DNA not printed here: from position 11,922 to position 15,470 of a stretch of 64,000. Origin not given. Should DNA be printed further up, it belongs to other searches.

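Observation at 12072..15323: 1083-aa lipoprotein built from about 27 tandem six-cysteine, knottin-like mini-modules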

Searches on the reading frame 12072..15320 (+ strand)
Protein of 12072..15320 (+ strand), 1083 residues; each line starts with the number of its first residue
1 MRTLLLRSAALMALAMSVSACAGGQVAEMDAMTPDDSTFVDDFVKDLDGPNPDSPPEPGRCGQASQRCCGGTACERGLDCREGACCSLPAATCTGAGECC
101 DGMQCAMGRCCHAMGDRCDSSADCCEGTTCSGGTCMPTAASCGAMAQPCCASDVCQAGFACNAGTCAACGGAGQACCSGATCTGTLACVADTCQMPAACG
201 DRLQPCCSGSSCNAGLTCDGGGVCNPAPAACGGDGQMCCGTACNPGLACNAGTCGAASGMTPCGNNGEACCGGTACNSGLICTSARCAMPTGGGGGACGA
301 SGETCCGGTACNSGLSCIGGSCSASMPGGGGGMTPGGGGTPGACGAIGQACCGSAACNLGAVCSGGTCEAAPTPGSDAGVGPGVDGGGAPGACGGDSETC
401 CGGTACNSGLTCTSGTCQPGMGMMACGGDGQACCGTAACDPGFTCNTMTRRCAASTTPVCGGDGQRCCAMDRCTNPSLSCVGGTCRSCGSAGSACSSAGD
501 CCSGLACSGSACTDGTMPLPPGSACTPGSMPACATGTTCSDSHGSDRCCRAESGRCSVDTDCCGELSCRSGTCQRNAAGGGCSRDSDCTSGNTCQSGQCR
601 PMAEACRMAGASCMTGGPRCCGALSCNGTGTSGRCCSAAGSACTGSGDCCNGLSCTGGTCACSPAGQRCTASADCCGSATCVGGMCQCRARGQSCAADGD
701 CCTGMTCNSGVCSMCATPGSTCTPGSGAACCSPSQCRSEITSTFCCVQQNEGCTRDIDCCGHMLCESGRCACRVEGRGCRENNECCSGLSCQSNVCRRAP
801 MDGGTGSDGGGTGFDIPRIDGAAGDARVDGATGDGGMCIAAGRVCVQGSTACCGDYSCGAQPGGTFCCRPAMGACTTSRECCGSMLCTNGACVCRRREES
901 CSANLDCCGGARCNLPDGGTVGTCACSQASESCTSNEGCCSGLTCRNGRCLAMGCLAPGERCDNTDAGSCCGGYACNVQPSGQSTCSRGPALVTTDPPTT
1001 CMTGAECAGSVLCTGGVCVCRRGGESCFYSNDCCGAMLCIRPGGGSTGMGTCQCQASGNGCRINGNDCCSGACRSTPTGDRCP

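Call 4: search_protein_families(library=pfam, proteins=[window:12072-15320:+], max_evalue=10)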
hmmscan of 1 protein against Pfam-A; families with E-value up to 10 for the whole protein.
window:12072-15320:+ (1083 aa): 0 families

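Call 5: search_protein_families(library=ncbifam, proteins=[window:12072-15320:+], max_evalue=10)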
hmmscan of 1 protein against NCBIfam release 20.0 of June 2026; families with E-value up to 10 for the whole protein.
window:12072-15320:+ (1083 aa): 0 families

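Call 7: find_homologous_proteins(query=window:12072-15320:+, max_evalue=0.001)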
Query window:12072-15320:+ (1083 aa): 18 proteins with E <= 0.001 among 8000 candidates.
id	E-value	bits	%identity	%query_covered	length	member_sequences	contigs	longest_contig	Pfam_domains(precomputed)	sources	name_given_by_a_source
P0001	2.4e-27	113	33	59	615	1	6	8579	PF07740.19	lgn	-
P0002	2.3e-26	110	29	58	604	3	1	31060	-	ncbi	-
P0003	3.3e-24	103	29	53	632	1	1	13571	-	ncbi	-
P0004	1.4e-17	81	30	47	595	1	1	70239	-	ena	-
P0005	1.7e-17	81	38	35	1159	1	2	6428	-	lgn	-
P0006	3.6e-17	80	30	44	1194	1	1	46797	-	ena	-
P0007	6.7e-16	75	33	29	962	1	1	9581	-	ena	-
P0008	2.3e-13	67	34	38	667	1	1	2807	-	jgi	jgi:hypothetical protein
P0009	3.4e-12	63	37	25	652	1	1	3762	-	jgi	jgi:hypothetical protein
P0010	2.8e-10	57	40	22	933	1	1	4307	PF04706.19,PF17557.8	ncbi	-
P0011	1.3e-8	51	42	17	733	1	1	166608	PF17557.8,PF08088.18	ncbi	ncbi:MAG: hypothetical protein U0325_15025 [Polyangiales bacterium]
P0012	2.2e-7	47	36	31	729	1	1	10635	-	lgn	-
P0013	9.9e-6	42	42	24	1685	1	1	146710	PF01839.30,PF12256.15,PF13517.13,PF03534.19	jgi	jgi:hypothetical protein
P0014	1.2e-4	38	31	39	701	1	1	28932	PF07740.19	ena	-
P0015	1.3e-4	38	25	29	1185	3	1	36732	PF04706.19,PF23416.2,PF19232.5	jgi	jgi:Cys-rich repeat protein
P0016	3.7e-4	36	36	11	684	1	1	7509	PF04706.19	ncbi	ncbi:MAG: Dickkopf N-terminal cysteine-rich domain-containing protein, partial [Chloroflexota bacter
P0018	9.5e-4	35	38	10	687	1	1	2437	PF04706.19,PF02415.24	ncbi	ncbi:MAG: Dickkopf N-terminal cysteine-rich domain-containing protein, partial [Chloroflexota bacter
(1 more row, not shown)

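Call 9: search_protein_families(library=pfam, proteins=[P0010, P0001], max_evalue=10)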
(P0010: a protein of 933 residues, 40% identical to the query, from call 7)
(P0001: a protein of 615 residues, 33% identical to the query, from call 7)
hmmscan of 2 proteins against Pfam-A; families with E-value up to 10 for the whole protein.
P0010 (933 aa): 5 families
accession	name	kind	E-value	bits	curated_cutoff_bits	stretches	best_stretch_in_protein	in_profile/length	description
PF17557.7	Conotoxin_I2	-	4.5e-13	49.5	27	9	767-796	1-29/38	I2-superfamily conotoxins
PF04706.18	Dickkopf_N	-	9.4e-06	26.3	25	8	737-763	25-51/51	Dickkopf N-terminal cysteine-rich region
PF08093.16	Toxin_23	-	0.023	15.3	22.2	4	851-877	2-29/30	Magi 5 toxic peptide family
PF07740.17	Toxin_12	-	0.67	11.1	21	5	738-759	2-23/30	Ion channel inhibitory toxin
PF08088.17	Toxin_19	-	2.8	8.6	23.2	2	906-932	4-29/40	Conotoxin I-superfamily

P0001 (615 aa): 1 family
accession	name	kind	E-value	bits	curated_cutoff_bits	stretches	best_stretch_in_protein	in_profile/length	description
PF07740.17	Toxin_12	-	0.02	16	21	7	497-519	1-23/30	Ion channel inhibitory toxin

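Call 10: search_solved_structures(query=window:12072-15320:+, max_evalue=10)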
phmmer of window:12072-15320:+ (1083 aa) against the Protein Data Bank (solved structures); distinct sequences matched with E-value up to 10: 10.
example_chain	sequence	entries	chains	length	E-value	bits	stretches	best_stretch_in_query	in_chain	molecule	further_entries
6nk9_A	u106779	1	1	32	0.059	14.2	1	488-511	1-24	Aca Toxin 1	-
8cjq_D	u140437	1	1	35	0.4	11.4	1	549-570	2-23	Mu-theraphotoxin-Cg1a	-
8cjs_E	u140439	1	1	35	0.46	11.2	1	549-570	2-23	Mu-theraphotoxin-Cg1a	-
8cjt_A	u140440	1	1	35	0.47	11.2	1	549-570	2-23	Mu-theraphotoxin-Cg1a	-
8ciq_A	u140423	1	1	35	0.6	10.8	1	549-570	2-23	Mu-theraphotoxin-Cg1a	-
8cjr_C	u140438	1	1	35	0.64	10.7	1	549-570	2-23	Mu-theraphotoxin-Cg1a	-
9b9f_C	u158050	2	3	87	0.73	10.6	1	677-750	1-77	Transforming growth factor beta receptor type-1 | TGF-beta receptor type-1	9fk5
2l5s_A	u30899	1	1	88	0.75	10.5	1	677-750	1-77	TGF-beta receptor type-1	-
8cjp_B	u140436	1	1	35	1.3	9.7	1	549-570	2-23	Mu-theraphotoxin-Cg1a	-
6ak7_A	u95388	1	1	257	2.8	8.6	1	913-988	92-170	Protein phosphatase 1K, mitochondrial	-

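Call 17: find_encoding_contigs(protein=window:12072-15320:+, flank=8000, max_places=4)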
Protein window:12072-15320:+ (1083 aa): no gene with exactly this product is on record in the collection.

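Call 18: find_encoding_contigs(protein=P0002, flank=8000, max_places=3)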
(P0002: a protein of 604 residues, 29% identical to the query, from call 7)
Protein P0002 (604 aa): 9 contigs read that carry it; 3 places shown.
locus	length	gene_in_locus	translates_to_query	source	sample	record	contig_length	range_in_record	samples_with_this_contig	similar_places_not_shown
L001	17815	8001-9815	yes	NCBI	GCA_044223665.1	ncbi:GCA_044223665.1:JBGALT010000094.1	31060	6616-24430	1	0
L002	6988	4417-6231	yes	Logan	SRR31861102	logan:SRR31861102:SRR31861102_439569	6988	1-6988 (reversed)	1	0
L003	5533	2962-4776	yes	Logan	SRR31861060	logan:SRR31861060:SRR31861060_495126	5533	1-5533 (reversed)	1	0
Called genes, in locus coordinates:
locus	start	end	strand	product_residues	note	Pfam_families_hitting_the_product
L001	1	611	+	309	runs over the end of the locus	PF00072:Response_reg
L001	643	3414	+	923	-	PF00133:tRNA-synt_1, PF01406:tRNA-synt_1e (faint), PF09334:tRNA-synt_1g (weak), PF08264:Anticodon_1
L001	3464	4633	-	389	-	PF07646:Kelch_2 (faint), PF24681:Kelch_KLHDC2_KLHL20_DRC7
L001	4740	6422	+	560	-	PF13517:FG-GAP_3 (faint), PF01839:FG-GAP (faint)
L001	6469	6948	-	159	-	-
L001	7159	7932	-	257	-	-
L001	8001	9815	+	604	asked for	-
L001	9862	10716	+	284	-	PF03807:F420_oxidored, PF14748:P5CR_dimer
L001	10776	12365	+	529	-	PF03952:Enolase_N, PF00113:Enolase_C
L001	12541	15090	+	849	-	-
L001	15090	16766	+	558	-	-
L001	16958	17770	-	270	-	-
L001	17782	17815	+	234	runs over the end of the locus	PF07879:PHB_acc_N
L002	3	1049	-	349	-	?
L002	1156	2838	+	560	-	PF13517:FG-GAP_3 (faint), PF01839:FG-GAP (faint)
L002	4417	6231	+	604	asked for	-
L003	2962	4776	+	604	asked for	-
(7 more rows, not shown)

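Call 19: find_encoding_contigs(protein=P0004, flank=8000, max_places=3)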
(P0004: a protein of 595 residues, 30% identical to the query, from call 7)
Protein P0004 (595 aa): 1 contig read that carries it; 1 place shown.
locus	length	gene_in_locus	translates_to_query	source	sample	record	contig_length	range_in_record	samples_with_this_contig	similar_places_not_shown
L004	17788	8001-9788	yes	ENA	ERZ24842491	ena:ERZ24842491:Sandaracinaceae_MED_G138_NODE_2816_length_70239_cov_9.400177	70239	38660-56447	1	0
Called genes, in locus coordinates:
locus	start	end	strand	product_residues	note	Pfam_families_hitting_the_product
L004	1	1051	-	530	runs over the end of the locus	-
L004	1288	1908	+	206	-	PF01844:HNH, PF14279:HNH_5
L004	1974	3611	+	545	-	PF01656:CbiA, PF10609:ParA, PF13614:AAA_31 (weak), PF13413:HTH_25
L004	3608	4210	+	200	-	PF02545:Maf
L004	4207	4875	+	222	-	PF01168:Ala_racemase_N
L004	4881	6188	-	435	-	PF05195:AMP_N, PF00557:Peptidase_M24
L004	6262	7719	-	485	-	-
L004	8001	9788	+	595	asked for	-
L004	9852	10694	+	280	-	PF03807:F420_oxidored, PF14748:P5CR_dimer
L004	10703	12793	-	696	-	PF00069:Pkinase, PF01636:APH (faint), PF03109:ABC1 (faint), PF07714:PK_Tyr_Ser-Thr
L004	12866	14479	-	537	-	PF01235:Na_Ala_symp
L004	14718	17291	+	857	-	PF17900:Peptidase_M1_N, PF01433:Peptidase_M1, PF02985:HEAT (faint), PF13646:HEAT_2, PF03130:HEAT_PBS (faint), PF13646:HEAT_2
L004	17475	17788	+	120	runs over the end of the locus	PF00507:Oxidored_q4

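Call 27: search_protein_families(library=ncbifam, proteins=[P0008, P0009, P0012, P0010], max_evalue=1)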
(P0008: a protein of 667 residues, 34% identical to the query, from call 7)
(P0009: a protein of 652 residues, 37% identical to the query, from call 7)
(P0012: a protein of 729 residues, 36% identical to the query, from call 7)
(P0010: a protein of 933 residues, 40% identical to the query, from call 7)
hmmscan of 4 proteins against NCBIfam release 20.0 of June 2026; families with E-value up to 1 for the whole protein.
P0008 (667 aa): 0 families

P0009 (652 aa): 0 families

P0012 (729 aa): 9 families
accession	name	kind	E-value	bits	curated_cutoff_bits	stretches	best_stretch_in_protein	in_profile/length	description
TIGR04527.1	mycoplas_twoTM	subfamily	0.0029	17.3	125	1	38-152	52-171/248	MG_279/MG_280 family protein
TIGR03752.1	conj_TIGR03752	hypoth_equivalog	0.0067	15.7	241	1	24-127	43-144/471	TIGR03752 family integrating conjugative element protein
NF003804.0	PRK05395.1-1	subfamily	0.025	14.2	195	1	101-155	32-87/151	type II 3-dehydroquinate dehydratase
TIGR01834.1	PHA_synth_III_E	subfamily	0.025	14.1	154.95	1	36-95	93-153/324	class III poly(R)-hydroxyalkanoic acid synthase subunit PhaE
NF033915.0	antiphage_ZorA_2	subfamily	0.053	12.6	100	1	35-112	301-378/383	anti-phage ZorAB system protein ZorA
TIGR01088.1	aroQ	equivalog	0.063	12.9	169.85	1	100-156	26-82/141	type II 3-dehydroquinate dehydratase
NF033914.0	antiphage_ZorA_1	subfamily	0.13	10.5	190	1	37-164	341-468/619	anti-phage ZorAB system protein ZorA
NF041922.1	DLP_LeoA_gen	subfamily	0.48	9.4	325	1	33-180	263-412/532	LeoA/HP0731 family dynamin-like GTPase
NF003806.0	PRK05395.1-3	subfamily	0.65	9.4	171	0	101-156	30-85/149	type II 3-dehydroquinate dehydratase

P0010 (933 aa): 2 families
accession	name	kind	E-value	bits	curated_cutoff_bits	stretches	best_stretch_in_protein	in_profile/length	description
NF033523.0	lasso_peptidase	equivalog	2.7e-05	23.1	400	1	505-552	90-132/638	Atxe2 family lasso peptide isopeptidase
TIGR02800.1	propeller_TolB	equivalog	9e-05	21.6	343.15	1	451-552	328-410/418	Tol-Pal system beta propeller repeat protein TolB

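Call 32: search_protein_representatives(alignment_id=A1)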
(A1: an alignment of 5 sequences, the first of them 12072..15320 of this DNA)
Query: 5 sequences, 599 profile positions. Proteins with E-value up to 0.001 (for the whole library): 843; up to 1e-10: 125; up to 1e-30: 19. The best 150 are listed.
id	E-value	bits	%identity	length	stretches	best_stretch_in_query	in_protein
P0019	1.9e-155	535.2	-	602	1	17-588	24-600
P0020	3.0e-127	442.2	-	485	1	131-595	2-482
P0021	9.7e-100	351.3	-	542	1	20-584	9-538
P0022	3.6e-95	336.2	-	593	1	14-597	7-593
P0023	1.3e-87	311.3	-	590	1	17-586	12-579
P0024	3.5e-72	260.3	-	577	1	58-584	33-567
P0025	6.2e-64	233.0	-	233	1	351-587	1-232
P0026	3.1e-62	227.4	-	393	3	331-511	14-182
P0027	1.7e-56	208.4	-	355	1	245-587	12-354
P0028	8.8e-54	199.5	-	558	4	26-190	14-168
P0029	3.8e-53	197.4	-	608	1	19-584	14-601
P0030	4.0e-47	177.5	-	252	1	330-587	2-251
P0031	3.6e-45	171.1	-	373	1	250-588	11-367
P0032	9.5e-41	156.5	-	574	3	47-296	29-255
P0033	2.3e-37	145.3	-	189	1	406-592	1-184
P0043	3.7e-27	111.6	-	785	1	335-588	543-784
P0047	4.6e-26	108.0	-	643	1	371-589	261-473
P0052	1.7e-23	99.5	-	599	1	393-588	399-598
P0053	3.5e-23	98.5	-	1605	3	138-315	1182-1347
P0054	3.9e-23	98.3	-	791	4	335-589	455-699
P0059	2.1e-20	89.3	-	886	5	304-587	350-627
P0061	8.1e-20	87.3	-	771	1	349-588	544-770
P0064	2.8e-19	85.6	-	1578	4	150-278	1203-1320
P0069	7.0e-19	84.3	-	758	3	147-323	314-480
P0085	1.8e-15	73.0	-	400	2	376-587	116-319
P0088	5.7e-15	71.3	-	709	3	318-414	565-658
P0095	2.6e-14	69.1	-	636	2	176-578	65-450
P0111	1.7e-12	63.2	-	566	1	368-588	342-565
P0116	2.4e-12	62.7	-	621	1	440-588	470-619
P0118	5.7e-12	61.4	-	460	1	407-587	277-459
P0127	1.8e-11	59.8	-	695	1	460-590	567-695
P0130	2.6e-11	59.3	-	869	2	369-589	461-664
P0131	3.1e-11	59.0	-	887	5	27-141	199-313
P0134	4.2e-11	58.6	-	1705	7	67-140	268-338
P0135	4.6e-11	58.4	-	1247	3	139-298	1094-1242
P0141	9.6e-11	57.4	-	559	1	449-591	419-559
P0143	1.1e-10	57.2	-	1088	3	55-141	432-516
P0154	2.5e-10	56.0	-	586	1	466-588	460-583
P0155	2.8e-10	55.8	-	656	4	63-165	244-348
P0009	3.3e-10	55.6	-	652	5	134-296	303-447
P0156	3.4e-10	55.6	-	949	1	351-501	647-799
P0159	4.2e-10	55.3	-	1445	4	146-294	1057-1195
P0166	6.8e-10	54.6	-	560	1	415-590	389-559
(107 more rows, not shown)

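Call 49: find_related_loci(query=A1, collection=genome_contigs, flank=8000)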
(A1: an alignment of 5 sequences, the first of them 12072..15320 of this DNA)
Query A1 (1083 aa) in genome_contigs; peptide patterns used: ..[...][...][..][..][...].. (x = any residue, [..] = any of these).
560 stretches matched a pattern; 319 encode a relative of the query (tblastn E <= 1e-3); the best 80 are kept; 79 distinct loci.
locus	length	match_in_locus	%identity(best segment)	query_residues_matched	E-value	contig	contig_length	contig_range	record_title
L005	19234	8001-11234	89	1-1083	0e+0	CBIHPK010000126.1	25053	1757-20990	MAG TPA_asm: uncultured Myxococcaceae bacterium isolate SRR18156209_binner13_Refined_17 genome assembly, contig: ERZ2733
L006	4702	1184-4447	85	1-1083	0e+0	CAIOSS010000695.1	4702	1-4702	MAG: uncultured delta proteobacterium isolate Loclat_bin-08890 genome assembly, contig: bin-08890:0695/1467, whole genom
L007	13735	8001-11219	82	1-1083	0e+0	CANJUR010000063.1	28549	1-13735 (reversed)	MAG: Deltaproteobacteria bacterium isolate RH-26jul17-416 genome assembly, contig: RH-26jul17-C4099, whole genome shotgu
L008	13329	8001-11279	83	1-1083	0e+0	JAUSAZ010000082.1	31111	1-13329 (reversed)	MAG: Myxococcales bacterium isolate E6_metabat.bin.30 E6_k141_443745, whole genome shotgun sequence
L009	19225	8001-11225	89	1-1075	0e+0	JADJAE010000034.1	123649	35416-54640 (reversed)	MAG: Deltaproteobacteria bacterium isolate AalW_18-Q3-R10-53_BATAC.29 tig00022713-10-1238920, whole genome shotgun seque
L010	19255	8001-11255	77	1-1083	0e+0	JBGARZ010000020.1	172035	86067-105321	MAG: Polyangiales bacterium isolate MAG_AAO_H10.19 AAOH10-19_opera_contig_449, whole genome shotgun sequence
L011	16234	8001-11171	90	1-1083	0e+0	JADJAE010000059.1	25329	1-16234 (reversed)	MAG: Deltaproteobacteria bacterium isolate AalW_18-Q3-R10-53_BATAC.29 tig00036995-10-257500, whole genome shotgun sequen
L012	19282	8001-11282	61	36-797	2e-81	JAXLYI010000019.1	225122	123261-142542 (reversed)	MAG: Polyangiales bacterium isolate STL-MYX9 C4.55.fa-19, whole genome shotgun sequence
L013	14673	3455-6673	63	72-797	7e-76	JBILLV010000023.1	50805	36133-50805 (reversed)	MAG: Polyangiales bacterium isolate ME2017-08-08_3300044911_group7_bin125 Rohwer_bin1484_scaffold_432_c1, whole genome s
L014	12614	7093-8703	35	1-1082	2e-47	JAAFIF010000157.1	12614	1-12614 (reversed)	MAG: Myxococcales bacterium isolate bin23.maxbin.ball.042 WN_Myxococcales_1_scaffold_220, whole genome shotgun sequence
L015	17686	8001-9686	33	2-1082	6e-47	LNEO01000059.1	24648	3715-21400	MAG: Deltaproteobacteria bacterium Ga0077539 Ga0077539_1053.1, whole genome shotgun sequence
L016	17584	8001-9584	34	5-1076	6e-42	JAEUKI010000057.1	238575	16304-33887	MAG: Myxococcales bacterium isolate new MAG-91 k141_238938, whole genome shotgun sequence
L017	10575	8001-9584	35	1-1073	2e-41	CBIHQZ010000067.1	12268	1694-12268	MAG TPA_asm: uncultured Myxococcales bacterium isolate SRR18156210_metabat2_47 genome assembly, contig: ERZ27336870.3317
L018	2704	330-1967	32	2-1073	1e-40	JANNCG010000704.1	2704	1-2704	MAG: Myxococcales bacterium isolate OTE_78_metabat_205 OTE_78_k141_4270815, whole genome shotgun sequence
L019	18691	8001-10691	37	36-713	7e-40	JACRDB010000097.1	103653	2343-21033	MAG: Deltaproteobacteria bacterium isolate NC_groundwater_1661_Pr3_B-0.1um_73_23 SR-2_scaffold_141_2373531, whole genome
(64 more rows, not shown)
